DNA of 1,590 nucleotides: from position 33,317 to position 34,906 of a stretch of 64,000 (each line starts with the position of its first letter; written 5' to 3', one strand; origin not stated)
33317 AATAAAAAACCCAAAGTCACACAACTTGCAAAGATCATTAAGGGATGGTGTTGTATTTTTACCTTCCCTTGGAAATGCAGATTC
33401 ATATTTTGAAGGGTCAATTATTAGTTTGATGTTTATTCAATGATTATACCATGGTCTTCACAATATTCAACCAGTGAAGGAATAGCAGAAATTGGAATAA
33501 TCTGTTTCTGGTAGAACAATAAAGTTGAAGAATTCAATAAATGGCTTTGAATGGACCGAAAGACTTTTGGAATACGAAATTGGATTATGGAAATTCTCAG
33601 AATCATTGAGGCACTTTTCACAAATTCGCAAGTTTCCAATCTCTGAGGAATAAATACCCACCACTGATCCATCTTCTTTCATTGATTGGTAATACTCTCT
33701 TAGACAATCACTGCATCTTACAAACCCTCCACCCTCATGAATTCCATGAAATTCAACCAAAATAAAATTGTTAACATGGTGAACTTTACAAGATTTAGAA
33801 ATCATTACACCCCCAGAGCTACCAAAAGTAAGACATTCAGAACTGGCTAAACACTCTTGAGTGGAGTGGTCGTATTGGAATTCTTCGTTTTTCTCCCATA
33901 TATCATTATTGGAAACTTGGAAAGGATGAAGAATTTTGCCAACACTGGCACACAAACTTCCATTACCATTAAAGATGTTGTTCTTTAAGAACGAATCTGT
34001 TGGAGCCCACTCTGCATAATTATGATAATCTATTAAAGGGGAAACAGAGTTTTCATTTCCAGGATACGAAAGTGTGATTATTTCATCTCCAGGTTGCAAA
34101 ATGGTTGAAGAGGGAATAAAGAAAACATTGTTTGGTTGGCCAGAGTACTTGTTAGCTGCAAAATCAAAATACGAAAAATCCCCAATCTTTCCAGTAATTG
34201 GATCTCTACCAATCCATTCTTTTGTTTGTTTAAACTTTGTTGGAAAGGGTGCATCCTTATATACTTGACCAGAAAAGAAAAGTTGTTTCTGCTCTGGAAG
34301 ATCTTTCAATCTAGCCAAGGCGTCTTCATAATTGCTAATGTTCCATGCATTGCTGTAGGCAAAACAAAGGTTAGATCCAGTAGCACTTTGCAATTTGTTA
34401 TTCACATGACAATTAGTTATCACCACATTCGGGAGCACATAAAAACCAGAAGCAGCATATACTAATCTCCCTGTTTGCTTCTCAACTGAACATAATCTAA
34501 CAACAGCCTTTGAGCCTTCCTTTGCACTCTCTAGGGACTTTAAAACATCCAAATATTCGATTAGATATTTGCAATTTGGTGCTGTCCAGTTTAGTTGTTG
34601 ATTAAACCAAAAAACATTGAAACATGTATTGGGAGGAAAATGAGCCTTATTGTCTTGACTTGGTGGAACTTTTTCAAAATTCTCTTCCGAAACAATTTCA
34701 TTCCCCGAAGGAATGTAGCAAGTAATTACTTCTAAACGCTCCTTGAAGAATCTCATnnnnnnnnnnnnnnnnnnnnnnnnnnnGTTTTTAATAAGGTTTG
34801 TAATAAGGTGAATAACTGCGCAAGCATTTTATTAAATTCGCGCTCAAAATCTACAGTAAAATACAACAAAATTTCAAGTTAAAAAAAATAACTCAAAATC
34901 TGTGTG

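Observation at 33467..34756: Bacterial-type trypsin-like serine protease without signal peptide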

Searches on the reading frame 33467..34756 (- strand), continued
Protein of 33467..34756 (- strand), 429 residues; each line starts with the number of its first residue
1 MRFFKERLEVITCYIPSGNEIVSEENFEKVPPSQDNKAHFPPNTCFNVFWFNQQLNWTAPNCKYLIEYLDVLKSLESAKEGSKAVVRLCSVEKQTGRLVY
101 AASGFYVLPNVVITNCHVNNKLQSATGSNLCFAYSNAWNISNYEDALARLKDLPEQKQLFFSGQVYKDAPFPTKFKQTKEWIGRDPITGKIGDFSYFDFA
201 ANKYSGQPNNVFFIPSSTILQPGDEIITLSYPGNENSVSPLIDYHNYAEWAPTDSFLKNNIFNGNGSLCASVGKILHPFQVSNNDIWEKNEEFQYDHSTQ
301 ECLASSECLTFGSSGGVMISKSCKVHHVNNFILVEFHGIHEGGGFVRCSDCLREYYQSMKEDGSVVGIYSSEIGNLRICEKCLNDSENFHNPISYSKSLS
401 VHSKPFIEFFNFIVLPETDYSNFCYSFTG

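Call 57: fold_search(model_id=the predicted structure, library=pdb)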
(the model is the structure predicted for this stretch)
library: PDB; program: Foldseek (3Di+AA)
matches with E <= 10: 1167; with E <= 0.001: 721
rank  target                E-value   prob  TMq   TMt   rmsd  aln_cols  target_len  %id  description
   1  6tya                  4.8e-09  1.00  0.35  0.65   5.7       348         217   14  Structure of N-terminus locked Esp with one pro-peptide residue - V67C, D255C (released 2019-08-28)
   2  6u1b                  8.1e-09  1.00  0.36  0.66   5.2       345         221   14  Structure of N-terminus locked Esp with eight pro-peptide residues - V67C, D255C (released 2019-09-04)
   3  3k6y                  1.1e-08  1.00  0.31  0.56   8.6       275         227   15  Crystal structure of Rv3671c protease from M. tuberculosis, active form (released 2010-10-13)
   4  1qy6                  4.5e-08  1.00  0.34  0.63   6.1       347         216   15  Structue of V8 Protease from Staphylococcus aureus (released 2004-02-17)
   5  6pym                  5.7e-08  1.00  0.35  0.66   5.3       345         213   14  Structure of active-site serine mutant of ESP, serine protease from Staphylococcus epidermidis (released 2019-08-14)
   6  6m3c_A                7.6e-08  1.00  0.35  0.59   8.0       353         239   12  hAPC-h1573 Fab complex (released 2020-07-08)
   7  6q12_A                8.6e-08  1.00  0.34  0.67   5.4       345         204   14  Structure of pro-Esp mutant- S66V (released 2019-08-14)
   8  8sdp_A                9.6e-08  1.00  0.30  0.57   9.8       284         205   12  HTRA-1 PDSA bound to CKP 3A7 (released 2024-07-03)
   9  3lgv_F                1.3e-07  1.00  0.30  0.59   5.5       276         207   12  H198P mutant of the DegS-deltaPDZ protease (released 2010-08-25)
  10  3lgv_B                1.5e-07  1.00  0.31  0.61   5.6       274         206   12  H198P mutant of the DegS-deltaPDZ protease (released 2010-08-25)
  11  2qf0_F                1.5e-07  1.00  0.29  0.56   6.7       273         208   13  Structure of the delta PDZ truncation of the DegS protease (released 2007-12-11)
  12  3lt3_A                2.1e-07  1.00  0.31  0.62   7.9       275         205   16  Crystal structure of Rv3671c from M. tuberculosis H37Rv, Ser343Ala mutant, inactive form (released 2010-11-03)
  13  3k6z_B                2.1e-07  1.00  0.30  0.63   7.5       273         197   15  Crystal structure of Rv3671c protease, inactive form (released 2010-10-13)
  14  1gvz                  2.1e-07  1.00  0.31  0.52   7.8       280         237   14  Prostate Specific Antigen (PSA) from stallion seminal plasma (released 2002-09-12)
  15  6q24                  2.3e-07  1.00  0.35  0.68   5.5       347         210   14  Structure of pro-Esp mutant- S235A (released 2019-08-21)
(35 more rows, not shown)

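Call 59: find_homologous_proteins(query=P0005, max_evalue=0.001)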
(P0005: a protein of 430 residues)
Query P0005 (430 aa): 9 proteins with E <= 0.001 among 2923 candidates.
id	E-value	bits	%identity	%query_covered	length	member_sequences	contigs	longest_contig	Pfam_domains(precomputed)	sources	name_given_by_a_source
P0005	1.6e-298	1007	100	100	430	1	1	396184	-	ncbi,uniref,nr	ncbi:hypothetical protein C9374_010045 [Naegleria lovaniensis]|uniref:Serine protease n=1 Tax=Naegle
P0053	3.2e-142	492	53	100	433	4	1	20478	-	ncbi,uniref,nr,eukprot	ncbi:predicted protein [Naegleria gruberi]|uniref:Predicted protein n=1 Tax=Naegleria gruberi TaxID=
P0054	4.1e-140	485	52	100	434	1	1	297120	-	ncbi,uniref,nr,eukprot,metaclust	ncbi:predicted protein [Naegleria gruberi]|uniref:Predicted protein n=1 Tax=Naegleria gruberi TaxID=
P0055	3.4e-103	364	45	100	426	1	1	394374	-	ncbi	ncbi:hypothetical protein ABK040_011491 [Willaertia magna]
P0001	1.9e-46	177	33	100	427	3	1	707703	-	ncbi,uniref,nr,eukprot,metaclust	ncbi:predicted protein [Naegleria gruberi]|uniref:Predicted protein n=1 Tax=Naegleria gruberi TaxID=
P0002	3.8e-31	126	34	79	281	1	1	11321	-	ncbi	ncbi:predicted protein, partial [Naegleria gruberi]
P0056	9.9e-30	122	35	57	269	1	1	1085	-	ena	-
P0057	3.1e-29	120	27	93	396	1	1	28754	PF13365.13,PF00089.33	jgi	jgi:hypothetical protein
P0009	4.7e-28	116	28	98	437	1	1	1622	-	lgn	-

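Call 61: find_encoding_contigs(protein=P0057, flank=10000, max_places=2)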
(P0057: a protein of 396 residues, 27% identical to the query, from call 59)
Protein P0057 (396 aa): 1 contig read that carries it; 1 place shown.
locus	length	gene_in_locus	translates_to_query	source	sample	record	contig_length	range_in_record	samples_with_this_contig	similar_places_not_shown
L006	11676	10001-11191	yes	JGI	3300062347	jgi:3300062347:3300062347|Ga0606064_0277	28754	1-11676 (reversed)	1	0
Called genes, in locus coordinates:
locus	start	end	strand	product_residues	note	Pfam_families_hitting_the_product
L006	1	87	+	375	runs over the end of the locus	-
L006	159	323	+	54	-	-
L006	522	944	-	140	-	PF00071:Ras, PF08477:Roc (weak)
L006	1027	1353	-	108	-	-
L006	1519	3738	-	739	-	PF24807:WD40_CDC20-Fz, PF23381:Beta-prop_IFT122_1st, PF24807:WD40_CDC20-Fz, PF24805:EIF3I, PF24814:WD40_Prp19, PF25173:Beta-prop_WDR3_1st, PF25174:Beta-prop_THOC3, PF25175:Beta-prop_WDR5, +32 more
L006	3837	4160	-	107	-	-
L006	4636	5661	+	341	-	PF01556:DnaJ_C, PF27659:CHP02642 (faint), PF00684:DnaJ_CXXCXGXG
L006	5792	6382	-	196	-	-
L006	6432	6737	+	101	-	PF08694:UFC1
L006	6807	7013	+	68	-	PF08694:UFC1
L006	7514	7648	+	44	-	-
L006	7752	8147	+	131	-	PF12146:Hydrolase_4 (faint)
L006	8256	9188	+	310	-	-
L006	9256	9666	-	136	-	-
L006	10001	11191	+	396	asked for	PF00089:Trypsin (faint), PF13365:Trypsin_2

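Call 69: search_protein_families(library=padloc, proteins=[window:33467-34756:-, P0057, P0005, P0015, P0017], max_evalue=0.01)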
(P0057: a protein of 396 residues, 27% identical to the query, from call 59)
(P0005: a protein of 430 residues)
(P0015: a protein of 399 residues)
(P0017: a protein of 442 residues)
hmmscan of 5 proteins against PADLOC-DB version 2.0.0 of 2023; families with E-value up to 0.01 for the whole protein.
window:33467-34756:- (429 aa): 0 families

P0057 (396 aa): 3 families
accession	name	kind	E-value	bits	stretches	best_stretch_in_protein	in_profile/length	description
PDLC02959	RT-Protease_XI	-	5.5e-05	20.3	1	79-306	342-475/510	single gene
PDLC02960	RT-Protease_XI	-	9.9e-05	19.5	1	78-307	339-473/506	single gene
PDLC03855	LmuA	-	0.0033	14.8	0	172-231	61-119/425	-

P0005 (430 aa): 2 families
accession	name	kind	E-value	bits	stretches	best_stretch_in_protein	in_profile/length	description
PDLC02960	RT-Protease_XI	-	0.00036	17.6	1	80-126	345-389/506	single gene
PDLC02959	RT-Protease_XI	-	0.0024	14.9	0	56-112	338-381/510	single gene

P0015 (399 aa): 0 families

P0017 (442 aa): 0 families

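Call 70: search_protein_families(library=ncbifam, proteins=[P0057, P0005, P0015, P0017, P0006, P0009], max_evalue=0.01)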
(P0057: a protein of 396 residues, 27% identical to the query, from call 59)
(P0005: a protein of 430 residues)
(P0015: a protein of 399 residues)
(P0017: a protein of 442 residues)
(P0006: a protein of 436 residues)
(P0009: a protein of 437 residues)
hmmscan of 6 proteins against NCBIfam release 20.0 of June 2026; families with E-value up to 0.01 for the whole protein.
P0057 (396 aa): 1 family
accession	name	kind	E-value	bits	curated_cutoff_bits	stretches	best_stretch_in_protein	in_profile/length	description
NF033740.0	MarP_fam_protase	equivalog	5.9e-06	25.6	250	1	20-109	140-231/390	MarP family serine protease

P0005 (430 aa): 0 families

P0015 (399 aa): 0 families

P0017 (442 aa): 0 families

P0006 (436 aa): 0 families

P0009 (437 aa): 0 families

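Call 75: find_related_loci(query=A4, collection=genome_contigs, flank=3000)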
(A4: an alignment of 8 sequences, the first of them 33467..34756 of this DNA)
Query A4 (429 aa) in genome_contigs; peptide patterns used: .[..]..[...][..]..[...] (x = any residue, [..] = any of these).
51 stretches matched a pattern, but none encodes a relative of the query by tblastn (E <= 1e-3).

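Call 76: find_related_loci(query=A4, collection=viral_contigs, flank=5000)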
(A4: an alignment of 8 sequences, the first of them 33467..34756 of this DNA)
Query A4 (429 aa) in viral_contigs; peptide patterns used: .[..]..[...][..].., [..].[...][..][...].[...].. (x = any residue, [..] = any of these).
41 stretches matched a pattern, but none encodes a relative of the query by tblastn (E <= 1e-3).

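Call 77: find_related_loci(query=A4, collection=metagenome_contigs, flank=5000)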
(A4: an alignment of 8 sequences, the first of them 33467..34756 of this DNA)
Query A4 (429 aa) in metagenome_contigs; peptide patterns used: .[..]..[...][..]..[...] (x = any residue, [..] = any of these).
70 stretches matched a pattern, but none encodes a relative of the query by tblastn (E <= 1e-3).

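Call 81: list_cluster_members(proteins=[P0016, P0020, P0021, P0024, P0027, P0031, P0033, P0040, P0035, P0037])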
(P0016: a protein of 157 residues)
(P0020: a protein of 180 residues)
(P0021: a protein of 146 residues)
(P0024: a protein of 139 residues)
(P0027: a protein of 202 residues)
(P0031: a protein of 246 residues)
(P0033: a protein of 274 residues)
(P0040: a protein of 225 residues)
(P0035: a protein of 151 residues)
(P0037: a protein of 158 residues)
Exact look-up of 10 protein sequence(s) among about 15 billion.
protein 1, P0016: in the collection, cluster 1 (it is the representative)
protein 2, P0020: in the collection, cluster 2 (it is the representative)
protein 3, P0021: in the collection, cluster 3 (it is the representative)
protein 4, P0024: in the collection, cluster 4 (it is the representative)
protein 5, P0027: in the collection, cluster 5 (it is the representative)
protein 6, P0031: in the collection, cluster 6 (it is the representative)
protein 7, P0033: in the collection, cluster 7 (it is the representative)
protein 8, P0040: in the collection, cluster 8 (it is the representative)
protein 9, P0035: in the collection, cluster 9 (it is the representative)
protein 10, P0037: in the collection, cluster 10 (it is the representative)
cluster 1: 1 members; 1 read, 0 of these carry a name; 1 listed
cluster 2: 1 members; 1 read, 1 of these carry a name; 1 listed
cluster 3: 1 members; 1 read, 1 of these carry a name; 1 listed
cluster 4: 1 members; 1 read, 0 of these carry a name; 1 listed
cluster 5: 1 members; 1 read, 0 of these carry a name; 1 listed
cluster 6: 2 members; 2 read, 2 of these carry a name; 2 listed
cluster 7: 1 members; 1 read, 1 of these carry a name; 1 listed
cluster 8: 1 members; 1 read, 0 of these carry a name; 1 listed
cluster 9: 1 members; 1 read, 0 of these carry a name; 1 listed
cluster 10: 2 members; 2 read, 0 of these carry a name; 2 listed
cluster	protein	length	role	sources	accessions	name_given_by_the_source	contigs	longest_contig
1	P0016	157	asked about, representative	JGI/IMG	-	-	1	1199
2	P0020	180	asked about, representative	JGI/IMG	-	outer membrane protein assembly factor BamB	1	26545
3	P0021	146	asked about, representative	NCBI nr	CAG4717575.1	unnamed protein product [Naegleria fowleri]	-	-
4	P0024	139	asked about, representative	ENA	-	-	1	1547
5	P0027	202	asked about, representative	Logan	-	-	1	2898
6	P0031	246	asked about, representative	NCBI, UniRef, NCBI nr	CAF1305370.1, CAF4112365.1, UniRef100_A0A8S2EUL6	unnamed protein product [Didymodactylos carnosus] | Uncharacterized protein n=1 Tax=Didymodactylos carnosus TaxID=1234261 ...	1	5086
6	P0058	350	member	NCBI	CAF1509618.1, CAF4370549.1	unnamed protein product, partial [Didymodactylos carnosus]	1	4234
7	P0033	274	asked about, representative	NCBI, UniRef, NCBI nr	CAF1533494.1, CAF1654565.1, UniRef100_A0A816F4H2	unnamed protein product [Adineta steineri] | Uncharacterized protein n=1 Tax=Adineta steineri TaxID=433720 RepID=A0A816F4H2_9BILA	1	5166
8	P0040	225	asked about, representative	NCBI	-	-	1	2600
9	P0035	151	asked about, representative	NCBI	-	-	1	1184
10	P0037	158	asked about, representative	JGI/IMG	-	-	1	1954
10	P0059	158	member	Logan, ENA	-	-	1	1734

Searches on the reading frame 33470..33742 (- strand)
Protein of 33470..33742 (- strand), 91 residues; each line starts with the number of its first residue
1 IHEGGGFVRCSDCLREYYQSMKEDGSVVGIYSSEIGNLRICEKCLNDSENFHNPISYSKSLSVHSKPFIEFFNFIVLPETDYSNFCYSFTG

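Call 80: search_solved_structures(query=A5, max_evalue=10, show_alignments=3)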
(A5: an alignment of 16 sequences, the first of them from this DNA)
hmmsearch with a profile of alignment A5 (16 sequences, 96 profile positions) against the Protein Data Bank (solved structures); distinct sequences matched with E-value up to 10: 5.
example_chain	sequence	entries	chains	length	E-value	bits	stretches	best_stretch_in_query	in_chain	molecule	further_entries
2ln0_A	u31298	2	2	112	0.23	15.1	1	10-58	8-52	Histone acetyltransferase KAT6A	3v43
5b75_A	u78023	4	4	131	0.42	14.3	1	10-57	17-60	Histone acetyltransferase KAT6A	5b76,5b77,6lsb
6j44_A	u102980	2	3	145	0.92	13.2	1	2-44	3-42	DNA repair protein complementing XP-A cells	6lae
6n8k_v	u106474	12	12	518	2.2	11.9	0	6-37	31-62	60S ribosomal export protein NMD3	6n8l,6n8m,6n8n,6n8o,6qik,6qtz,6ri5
2ozy_A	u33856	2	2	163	4.2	11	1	8-43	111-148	Cytochrome c-type protein nrfB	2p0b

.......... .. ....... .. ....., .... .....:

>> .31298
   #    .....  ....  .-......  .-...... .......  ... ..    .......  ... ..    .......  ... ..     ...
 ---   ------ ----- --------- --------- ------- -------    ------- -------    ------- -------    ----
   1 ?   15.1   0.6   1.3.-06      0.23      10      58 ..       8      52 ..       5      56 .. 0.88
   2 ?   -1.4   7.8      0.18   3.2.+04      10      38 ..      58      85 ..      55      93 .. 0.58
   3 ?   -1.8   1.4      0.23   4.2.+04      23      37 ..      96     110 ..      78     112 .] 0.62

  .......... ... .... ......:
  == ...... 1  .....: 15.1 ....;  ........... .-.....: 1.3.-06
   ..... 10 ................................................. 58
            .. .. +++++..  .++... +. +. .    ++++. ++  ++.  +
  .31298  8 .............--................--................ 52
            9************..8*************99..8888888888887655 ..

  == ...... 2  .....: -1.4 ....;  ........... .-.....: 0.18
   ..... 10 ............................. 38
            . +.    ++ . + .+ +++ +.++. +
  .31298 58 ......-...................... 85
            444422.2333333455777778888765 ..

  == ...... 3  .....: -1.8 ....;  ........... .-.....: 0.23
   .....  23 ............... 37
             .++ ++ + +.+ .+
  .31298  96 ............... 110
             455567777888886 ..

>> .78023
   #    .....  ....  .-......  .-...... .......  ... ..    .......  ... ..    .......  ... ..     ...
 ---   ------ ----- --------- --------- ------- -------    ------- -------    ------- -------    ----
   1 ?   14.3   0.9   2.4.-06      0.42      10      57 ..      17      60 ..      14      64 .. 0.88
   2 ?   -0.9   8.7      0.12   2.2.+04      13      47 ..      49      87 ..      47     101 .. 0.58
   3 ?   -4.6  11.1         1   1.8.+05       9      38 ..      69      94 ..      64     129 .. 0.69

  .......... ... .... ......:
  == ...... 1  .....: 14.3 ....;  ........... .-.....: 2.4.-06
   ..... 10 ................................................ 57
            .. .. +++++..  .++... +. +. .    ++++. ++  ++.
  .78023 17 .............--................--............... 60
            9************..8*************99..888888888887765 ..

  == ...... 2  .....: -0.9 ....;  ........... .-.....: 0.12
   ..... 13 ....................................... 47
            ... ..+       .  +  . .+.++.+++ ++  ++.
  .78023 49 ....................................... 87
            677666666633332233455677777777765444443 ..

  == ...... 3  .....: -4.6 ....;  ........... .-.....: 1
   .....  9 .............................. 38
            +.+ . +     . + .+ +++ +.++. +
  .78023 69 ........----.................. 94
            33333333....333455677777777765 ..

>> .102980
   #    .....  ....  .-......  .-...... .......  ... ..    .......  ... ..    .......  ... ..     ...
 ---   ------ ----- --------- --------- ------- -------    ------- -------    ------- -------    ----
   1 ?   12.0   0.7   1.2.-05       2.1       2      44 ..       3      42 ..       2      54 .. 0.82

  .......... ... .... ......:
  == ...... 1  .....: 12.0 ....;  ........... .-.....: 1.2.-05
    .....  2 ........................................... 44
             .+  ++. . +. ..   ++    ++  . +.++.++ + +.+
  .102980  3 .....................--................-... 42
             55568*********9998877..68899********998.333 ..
